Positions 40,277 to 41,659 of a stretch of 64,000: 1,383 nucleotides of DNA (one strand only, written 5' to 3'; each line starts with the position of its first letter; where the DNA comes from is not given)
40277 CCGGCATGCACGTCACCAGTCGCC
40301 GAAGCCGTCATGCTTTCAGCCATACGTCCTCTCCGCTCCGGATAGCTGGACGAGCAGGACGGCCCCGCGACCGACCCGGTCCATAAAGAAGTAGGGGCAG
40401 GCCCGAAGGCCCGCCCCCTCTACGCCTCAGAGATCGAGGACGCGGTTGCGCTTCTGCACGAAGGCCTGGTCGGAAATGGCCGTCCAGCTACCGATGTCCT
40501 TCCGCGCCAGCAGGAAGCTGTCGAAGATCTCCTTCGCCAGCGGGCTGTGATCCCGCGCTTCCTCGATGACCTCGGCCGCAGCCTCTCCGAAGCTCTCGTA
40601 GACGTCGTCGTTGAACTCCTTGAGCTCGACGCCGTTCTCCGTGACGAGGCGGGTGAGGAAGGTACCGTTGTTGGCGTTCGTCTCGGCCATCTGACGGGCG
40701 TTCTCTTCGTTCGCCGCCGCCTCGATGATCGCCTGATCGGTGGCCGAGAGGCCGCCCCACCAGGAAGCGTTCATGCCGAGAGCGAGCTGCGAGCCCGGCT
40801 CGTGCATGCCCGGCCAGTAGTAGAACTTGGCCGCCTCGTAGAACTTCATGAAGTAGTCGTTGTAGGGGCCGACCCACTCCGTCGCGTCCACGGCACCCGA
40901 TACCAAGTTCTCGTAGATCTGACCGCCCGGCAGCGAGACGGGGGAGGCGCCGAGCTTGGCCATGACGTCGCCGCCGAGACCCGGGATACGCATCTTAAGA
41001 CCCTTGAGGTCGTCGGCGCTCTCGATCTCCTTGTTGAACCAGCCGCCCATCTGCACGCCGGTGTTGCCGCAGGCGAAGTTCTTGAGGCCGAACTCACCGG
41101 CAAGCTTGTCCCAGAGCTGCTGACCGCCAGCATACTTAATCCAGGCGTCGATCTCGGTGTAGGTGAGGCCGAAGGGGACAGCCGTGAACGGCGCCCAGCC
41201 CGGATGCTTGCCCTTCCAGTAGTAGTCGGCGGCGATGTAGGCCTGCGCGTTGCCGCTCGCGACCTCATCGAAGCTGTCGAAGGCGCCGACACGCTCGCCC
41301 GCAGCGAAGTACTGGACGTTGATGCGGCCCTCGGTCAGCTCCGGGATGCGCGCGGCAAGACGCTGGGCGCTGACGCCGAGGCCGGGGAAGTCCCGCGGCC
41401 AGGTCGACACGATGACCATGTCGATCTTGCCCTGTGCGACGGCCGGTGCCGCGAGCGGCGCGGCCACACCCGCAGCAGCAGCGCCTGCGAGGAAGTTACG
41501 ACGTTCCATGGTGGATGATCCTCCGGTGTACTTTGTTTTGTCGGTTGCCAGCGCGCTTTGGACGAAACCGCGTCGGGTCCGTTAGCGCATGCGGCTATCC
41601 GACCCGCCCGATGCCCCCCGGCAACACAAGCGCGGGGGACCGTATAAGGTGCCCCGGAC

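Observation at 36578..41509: Non-canonical TRAP transporter: enlarged DctQ and DctM with a Cys-clamped ~330-aa helical domain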

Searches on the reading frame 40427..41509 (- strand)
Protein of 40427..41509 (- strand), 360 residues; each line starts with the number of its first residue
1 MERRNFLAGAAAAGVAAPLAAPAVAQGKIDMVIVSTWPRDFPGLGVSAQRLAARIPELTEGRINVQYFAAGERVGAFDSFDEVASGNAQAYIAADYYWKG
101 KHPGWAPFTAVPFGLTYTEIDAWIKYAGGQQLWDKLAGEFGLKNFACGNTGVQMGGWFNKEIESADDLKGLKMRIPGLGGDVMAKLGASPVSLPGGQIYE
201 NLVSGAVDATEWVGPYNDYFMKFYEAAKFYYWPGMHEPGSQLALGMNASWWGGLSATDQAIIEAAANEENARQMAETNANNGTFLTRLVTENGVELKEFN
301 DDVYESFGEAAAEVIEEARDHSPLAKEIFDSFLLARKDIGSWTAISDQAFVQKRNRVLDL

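Call 3: search_protein_families(library=pfam, proteins=[window:40427-41509:-], max_evalue=0.01)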
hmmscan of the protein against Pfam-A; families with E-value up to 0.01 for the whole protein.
window:40427-41509:- (360 aa): 2 families
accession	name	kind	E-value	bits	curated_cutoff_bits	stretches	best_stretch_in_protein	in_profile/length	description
PF03480.18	DctP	-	2.4e-51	175.2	23.4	1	47-317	14-281/286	Bacterial extracellular solute-binding protein, family 7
PF10518.14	TAT_signal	-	0.0041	17.4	22.7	0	2-17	3-18/21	TAT (twin-arginine translocation) pathway signal sequence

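Call 4: search_protein_families(library=ncbifam, proteins=[window:40427-41509:-], max_evalue=0.01)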
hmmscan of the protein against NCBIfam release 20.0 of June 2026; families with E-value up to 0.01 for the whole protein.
window:40427-41509:- (360 aa): 3 families
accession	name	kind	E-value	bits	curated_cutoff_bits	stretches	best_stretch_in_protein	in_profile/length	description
TIGR00787.1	dctP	subfamily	3.3e-19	69.3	175.05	1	46-281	13-246/257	DctP family TRAP transporter solute-binding subunit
NF037995.1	TRAP_S1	subfamily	5.1e-17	62.1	50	1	46-302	14-266/271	TRAP transporter substrate-binding protein DctP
TIGR01409.1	TAT_signal_seq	domain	0.001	19.3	16.7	1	2-25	2-29/29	twin-arginine translocation signal domain-containing protein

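Call 28: search_solved_structures(query=window:40427-41509:-, max_evalue=0.00001)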
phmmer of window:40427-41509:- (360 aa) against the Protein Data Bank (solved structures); distinct sequences matched with E-value up to 0.00001: 54.
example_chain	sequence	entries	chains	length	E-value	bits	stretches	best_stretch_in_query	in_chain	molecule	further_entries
2hzk_A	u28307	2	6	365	4e-69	237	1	1-348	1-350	TRAP-T family sorbitol/mannitol transporter, periplasmic binding protein, SmoM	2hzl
4pet_A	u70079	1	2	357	1.1e-68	235.5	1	33-352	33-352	Extracellular solute-binding protein, family 7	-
5cm6_A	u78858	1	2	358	5.2e-66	226.8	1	29-352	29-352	TRAP dicarboxylate transporter-DctP subunit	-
7ug8_A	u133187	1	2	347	1.2e-65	225.5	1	33-348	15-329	Ketoacid-binding protein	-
4yzz_A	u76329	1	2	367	8.2e-64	219.6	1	1-349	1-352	TRAP TRANSPORTER SOLUTE BINDING PROTEIN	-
4yic_A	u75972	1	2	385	9.6e-64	219.3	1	1-349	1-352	TRAP TRANSPORTER SOLUTE BINDING PROTEIN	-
2zzv_A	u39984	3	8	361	2.4e-30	109.5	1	3-314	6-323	ABC transporter, solute-binding protein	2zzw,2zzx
7e9y_A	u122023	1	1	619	2.3e-21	79.9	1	24-211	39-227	Lactate-binding periplasmic protein TTHA0766,Lactate-binding periplasmic protein TTHA0766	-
4pe3_A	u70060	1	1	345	4.6e-20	75.6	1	51-340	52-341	TRAP dicarboxylate transporter-DctP subunit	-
8zmz_A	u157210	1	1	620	1e-19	74.4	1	23-210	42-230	Lactate-binding periplasmic protein TTHA0766,Red fluorescent protein drFP583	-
4n8y_A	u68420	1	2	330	1.3e-11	47.8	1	30-268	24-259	Putative TRAP-type C4-dicarboxylate transport system, binding periplasmic protein (DctP su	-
4x8r_A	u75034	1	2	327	3.7e-11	46.3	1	36-274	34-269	TRAP dicarboxylate transporter, DctP subunit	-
4xfe_A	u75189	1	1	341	4.7e-10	42.7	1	23-295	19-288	TRAP dicarboxylate transporter subunit DctP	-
4p8b_A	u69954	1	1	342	8.8e-10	41.8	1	3-317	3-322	TRAP-type transporter, periplasmic component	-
7bbr_A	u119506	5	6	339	3.1e-09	40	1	44-337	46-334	Putative TRAP transporter solute receptor DctP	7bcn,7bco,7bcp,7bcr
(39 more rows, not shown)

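Call 62: search_solved_structures(query=window:40427-41509:-, max_evalue=1e-60, show_alignments=4)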
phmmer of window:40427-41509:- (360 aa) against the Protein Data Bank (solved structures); distinct sequences matched with E-value up to 1e-60: 6.
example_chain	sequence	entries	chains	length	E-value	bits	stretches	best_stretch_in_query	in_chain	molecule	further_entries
2hzk_A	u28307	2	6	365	4e-69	237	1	1-348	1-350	TRAP-T family sorbitol/mannitol transporter, periplasmic binding protein, SmoM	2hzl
4pet_A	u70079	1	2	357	1.1e-68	235.5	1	33-352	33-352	Extracellular solute-binding protein, family 7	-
5cm6_A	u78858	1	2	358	5.2e-66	226.8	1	29-352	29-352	TRAP dicarboxylate transporter-DctP subunit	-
7ug8_A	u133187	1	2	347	1.2e-65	225.5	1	33-348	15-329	Ketoacid-binding protein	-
4yzz_A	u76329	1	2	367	8.2e-64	219.6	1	1-349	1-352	TRAP TRANSPORTER SOLUTE BINDING PROTEIN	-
4yic_A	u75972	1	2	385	9.6e-64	219.3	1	1-349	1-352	TRAP TRANSPORTER SOLUTE BINDING PROTEIN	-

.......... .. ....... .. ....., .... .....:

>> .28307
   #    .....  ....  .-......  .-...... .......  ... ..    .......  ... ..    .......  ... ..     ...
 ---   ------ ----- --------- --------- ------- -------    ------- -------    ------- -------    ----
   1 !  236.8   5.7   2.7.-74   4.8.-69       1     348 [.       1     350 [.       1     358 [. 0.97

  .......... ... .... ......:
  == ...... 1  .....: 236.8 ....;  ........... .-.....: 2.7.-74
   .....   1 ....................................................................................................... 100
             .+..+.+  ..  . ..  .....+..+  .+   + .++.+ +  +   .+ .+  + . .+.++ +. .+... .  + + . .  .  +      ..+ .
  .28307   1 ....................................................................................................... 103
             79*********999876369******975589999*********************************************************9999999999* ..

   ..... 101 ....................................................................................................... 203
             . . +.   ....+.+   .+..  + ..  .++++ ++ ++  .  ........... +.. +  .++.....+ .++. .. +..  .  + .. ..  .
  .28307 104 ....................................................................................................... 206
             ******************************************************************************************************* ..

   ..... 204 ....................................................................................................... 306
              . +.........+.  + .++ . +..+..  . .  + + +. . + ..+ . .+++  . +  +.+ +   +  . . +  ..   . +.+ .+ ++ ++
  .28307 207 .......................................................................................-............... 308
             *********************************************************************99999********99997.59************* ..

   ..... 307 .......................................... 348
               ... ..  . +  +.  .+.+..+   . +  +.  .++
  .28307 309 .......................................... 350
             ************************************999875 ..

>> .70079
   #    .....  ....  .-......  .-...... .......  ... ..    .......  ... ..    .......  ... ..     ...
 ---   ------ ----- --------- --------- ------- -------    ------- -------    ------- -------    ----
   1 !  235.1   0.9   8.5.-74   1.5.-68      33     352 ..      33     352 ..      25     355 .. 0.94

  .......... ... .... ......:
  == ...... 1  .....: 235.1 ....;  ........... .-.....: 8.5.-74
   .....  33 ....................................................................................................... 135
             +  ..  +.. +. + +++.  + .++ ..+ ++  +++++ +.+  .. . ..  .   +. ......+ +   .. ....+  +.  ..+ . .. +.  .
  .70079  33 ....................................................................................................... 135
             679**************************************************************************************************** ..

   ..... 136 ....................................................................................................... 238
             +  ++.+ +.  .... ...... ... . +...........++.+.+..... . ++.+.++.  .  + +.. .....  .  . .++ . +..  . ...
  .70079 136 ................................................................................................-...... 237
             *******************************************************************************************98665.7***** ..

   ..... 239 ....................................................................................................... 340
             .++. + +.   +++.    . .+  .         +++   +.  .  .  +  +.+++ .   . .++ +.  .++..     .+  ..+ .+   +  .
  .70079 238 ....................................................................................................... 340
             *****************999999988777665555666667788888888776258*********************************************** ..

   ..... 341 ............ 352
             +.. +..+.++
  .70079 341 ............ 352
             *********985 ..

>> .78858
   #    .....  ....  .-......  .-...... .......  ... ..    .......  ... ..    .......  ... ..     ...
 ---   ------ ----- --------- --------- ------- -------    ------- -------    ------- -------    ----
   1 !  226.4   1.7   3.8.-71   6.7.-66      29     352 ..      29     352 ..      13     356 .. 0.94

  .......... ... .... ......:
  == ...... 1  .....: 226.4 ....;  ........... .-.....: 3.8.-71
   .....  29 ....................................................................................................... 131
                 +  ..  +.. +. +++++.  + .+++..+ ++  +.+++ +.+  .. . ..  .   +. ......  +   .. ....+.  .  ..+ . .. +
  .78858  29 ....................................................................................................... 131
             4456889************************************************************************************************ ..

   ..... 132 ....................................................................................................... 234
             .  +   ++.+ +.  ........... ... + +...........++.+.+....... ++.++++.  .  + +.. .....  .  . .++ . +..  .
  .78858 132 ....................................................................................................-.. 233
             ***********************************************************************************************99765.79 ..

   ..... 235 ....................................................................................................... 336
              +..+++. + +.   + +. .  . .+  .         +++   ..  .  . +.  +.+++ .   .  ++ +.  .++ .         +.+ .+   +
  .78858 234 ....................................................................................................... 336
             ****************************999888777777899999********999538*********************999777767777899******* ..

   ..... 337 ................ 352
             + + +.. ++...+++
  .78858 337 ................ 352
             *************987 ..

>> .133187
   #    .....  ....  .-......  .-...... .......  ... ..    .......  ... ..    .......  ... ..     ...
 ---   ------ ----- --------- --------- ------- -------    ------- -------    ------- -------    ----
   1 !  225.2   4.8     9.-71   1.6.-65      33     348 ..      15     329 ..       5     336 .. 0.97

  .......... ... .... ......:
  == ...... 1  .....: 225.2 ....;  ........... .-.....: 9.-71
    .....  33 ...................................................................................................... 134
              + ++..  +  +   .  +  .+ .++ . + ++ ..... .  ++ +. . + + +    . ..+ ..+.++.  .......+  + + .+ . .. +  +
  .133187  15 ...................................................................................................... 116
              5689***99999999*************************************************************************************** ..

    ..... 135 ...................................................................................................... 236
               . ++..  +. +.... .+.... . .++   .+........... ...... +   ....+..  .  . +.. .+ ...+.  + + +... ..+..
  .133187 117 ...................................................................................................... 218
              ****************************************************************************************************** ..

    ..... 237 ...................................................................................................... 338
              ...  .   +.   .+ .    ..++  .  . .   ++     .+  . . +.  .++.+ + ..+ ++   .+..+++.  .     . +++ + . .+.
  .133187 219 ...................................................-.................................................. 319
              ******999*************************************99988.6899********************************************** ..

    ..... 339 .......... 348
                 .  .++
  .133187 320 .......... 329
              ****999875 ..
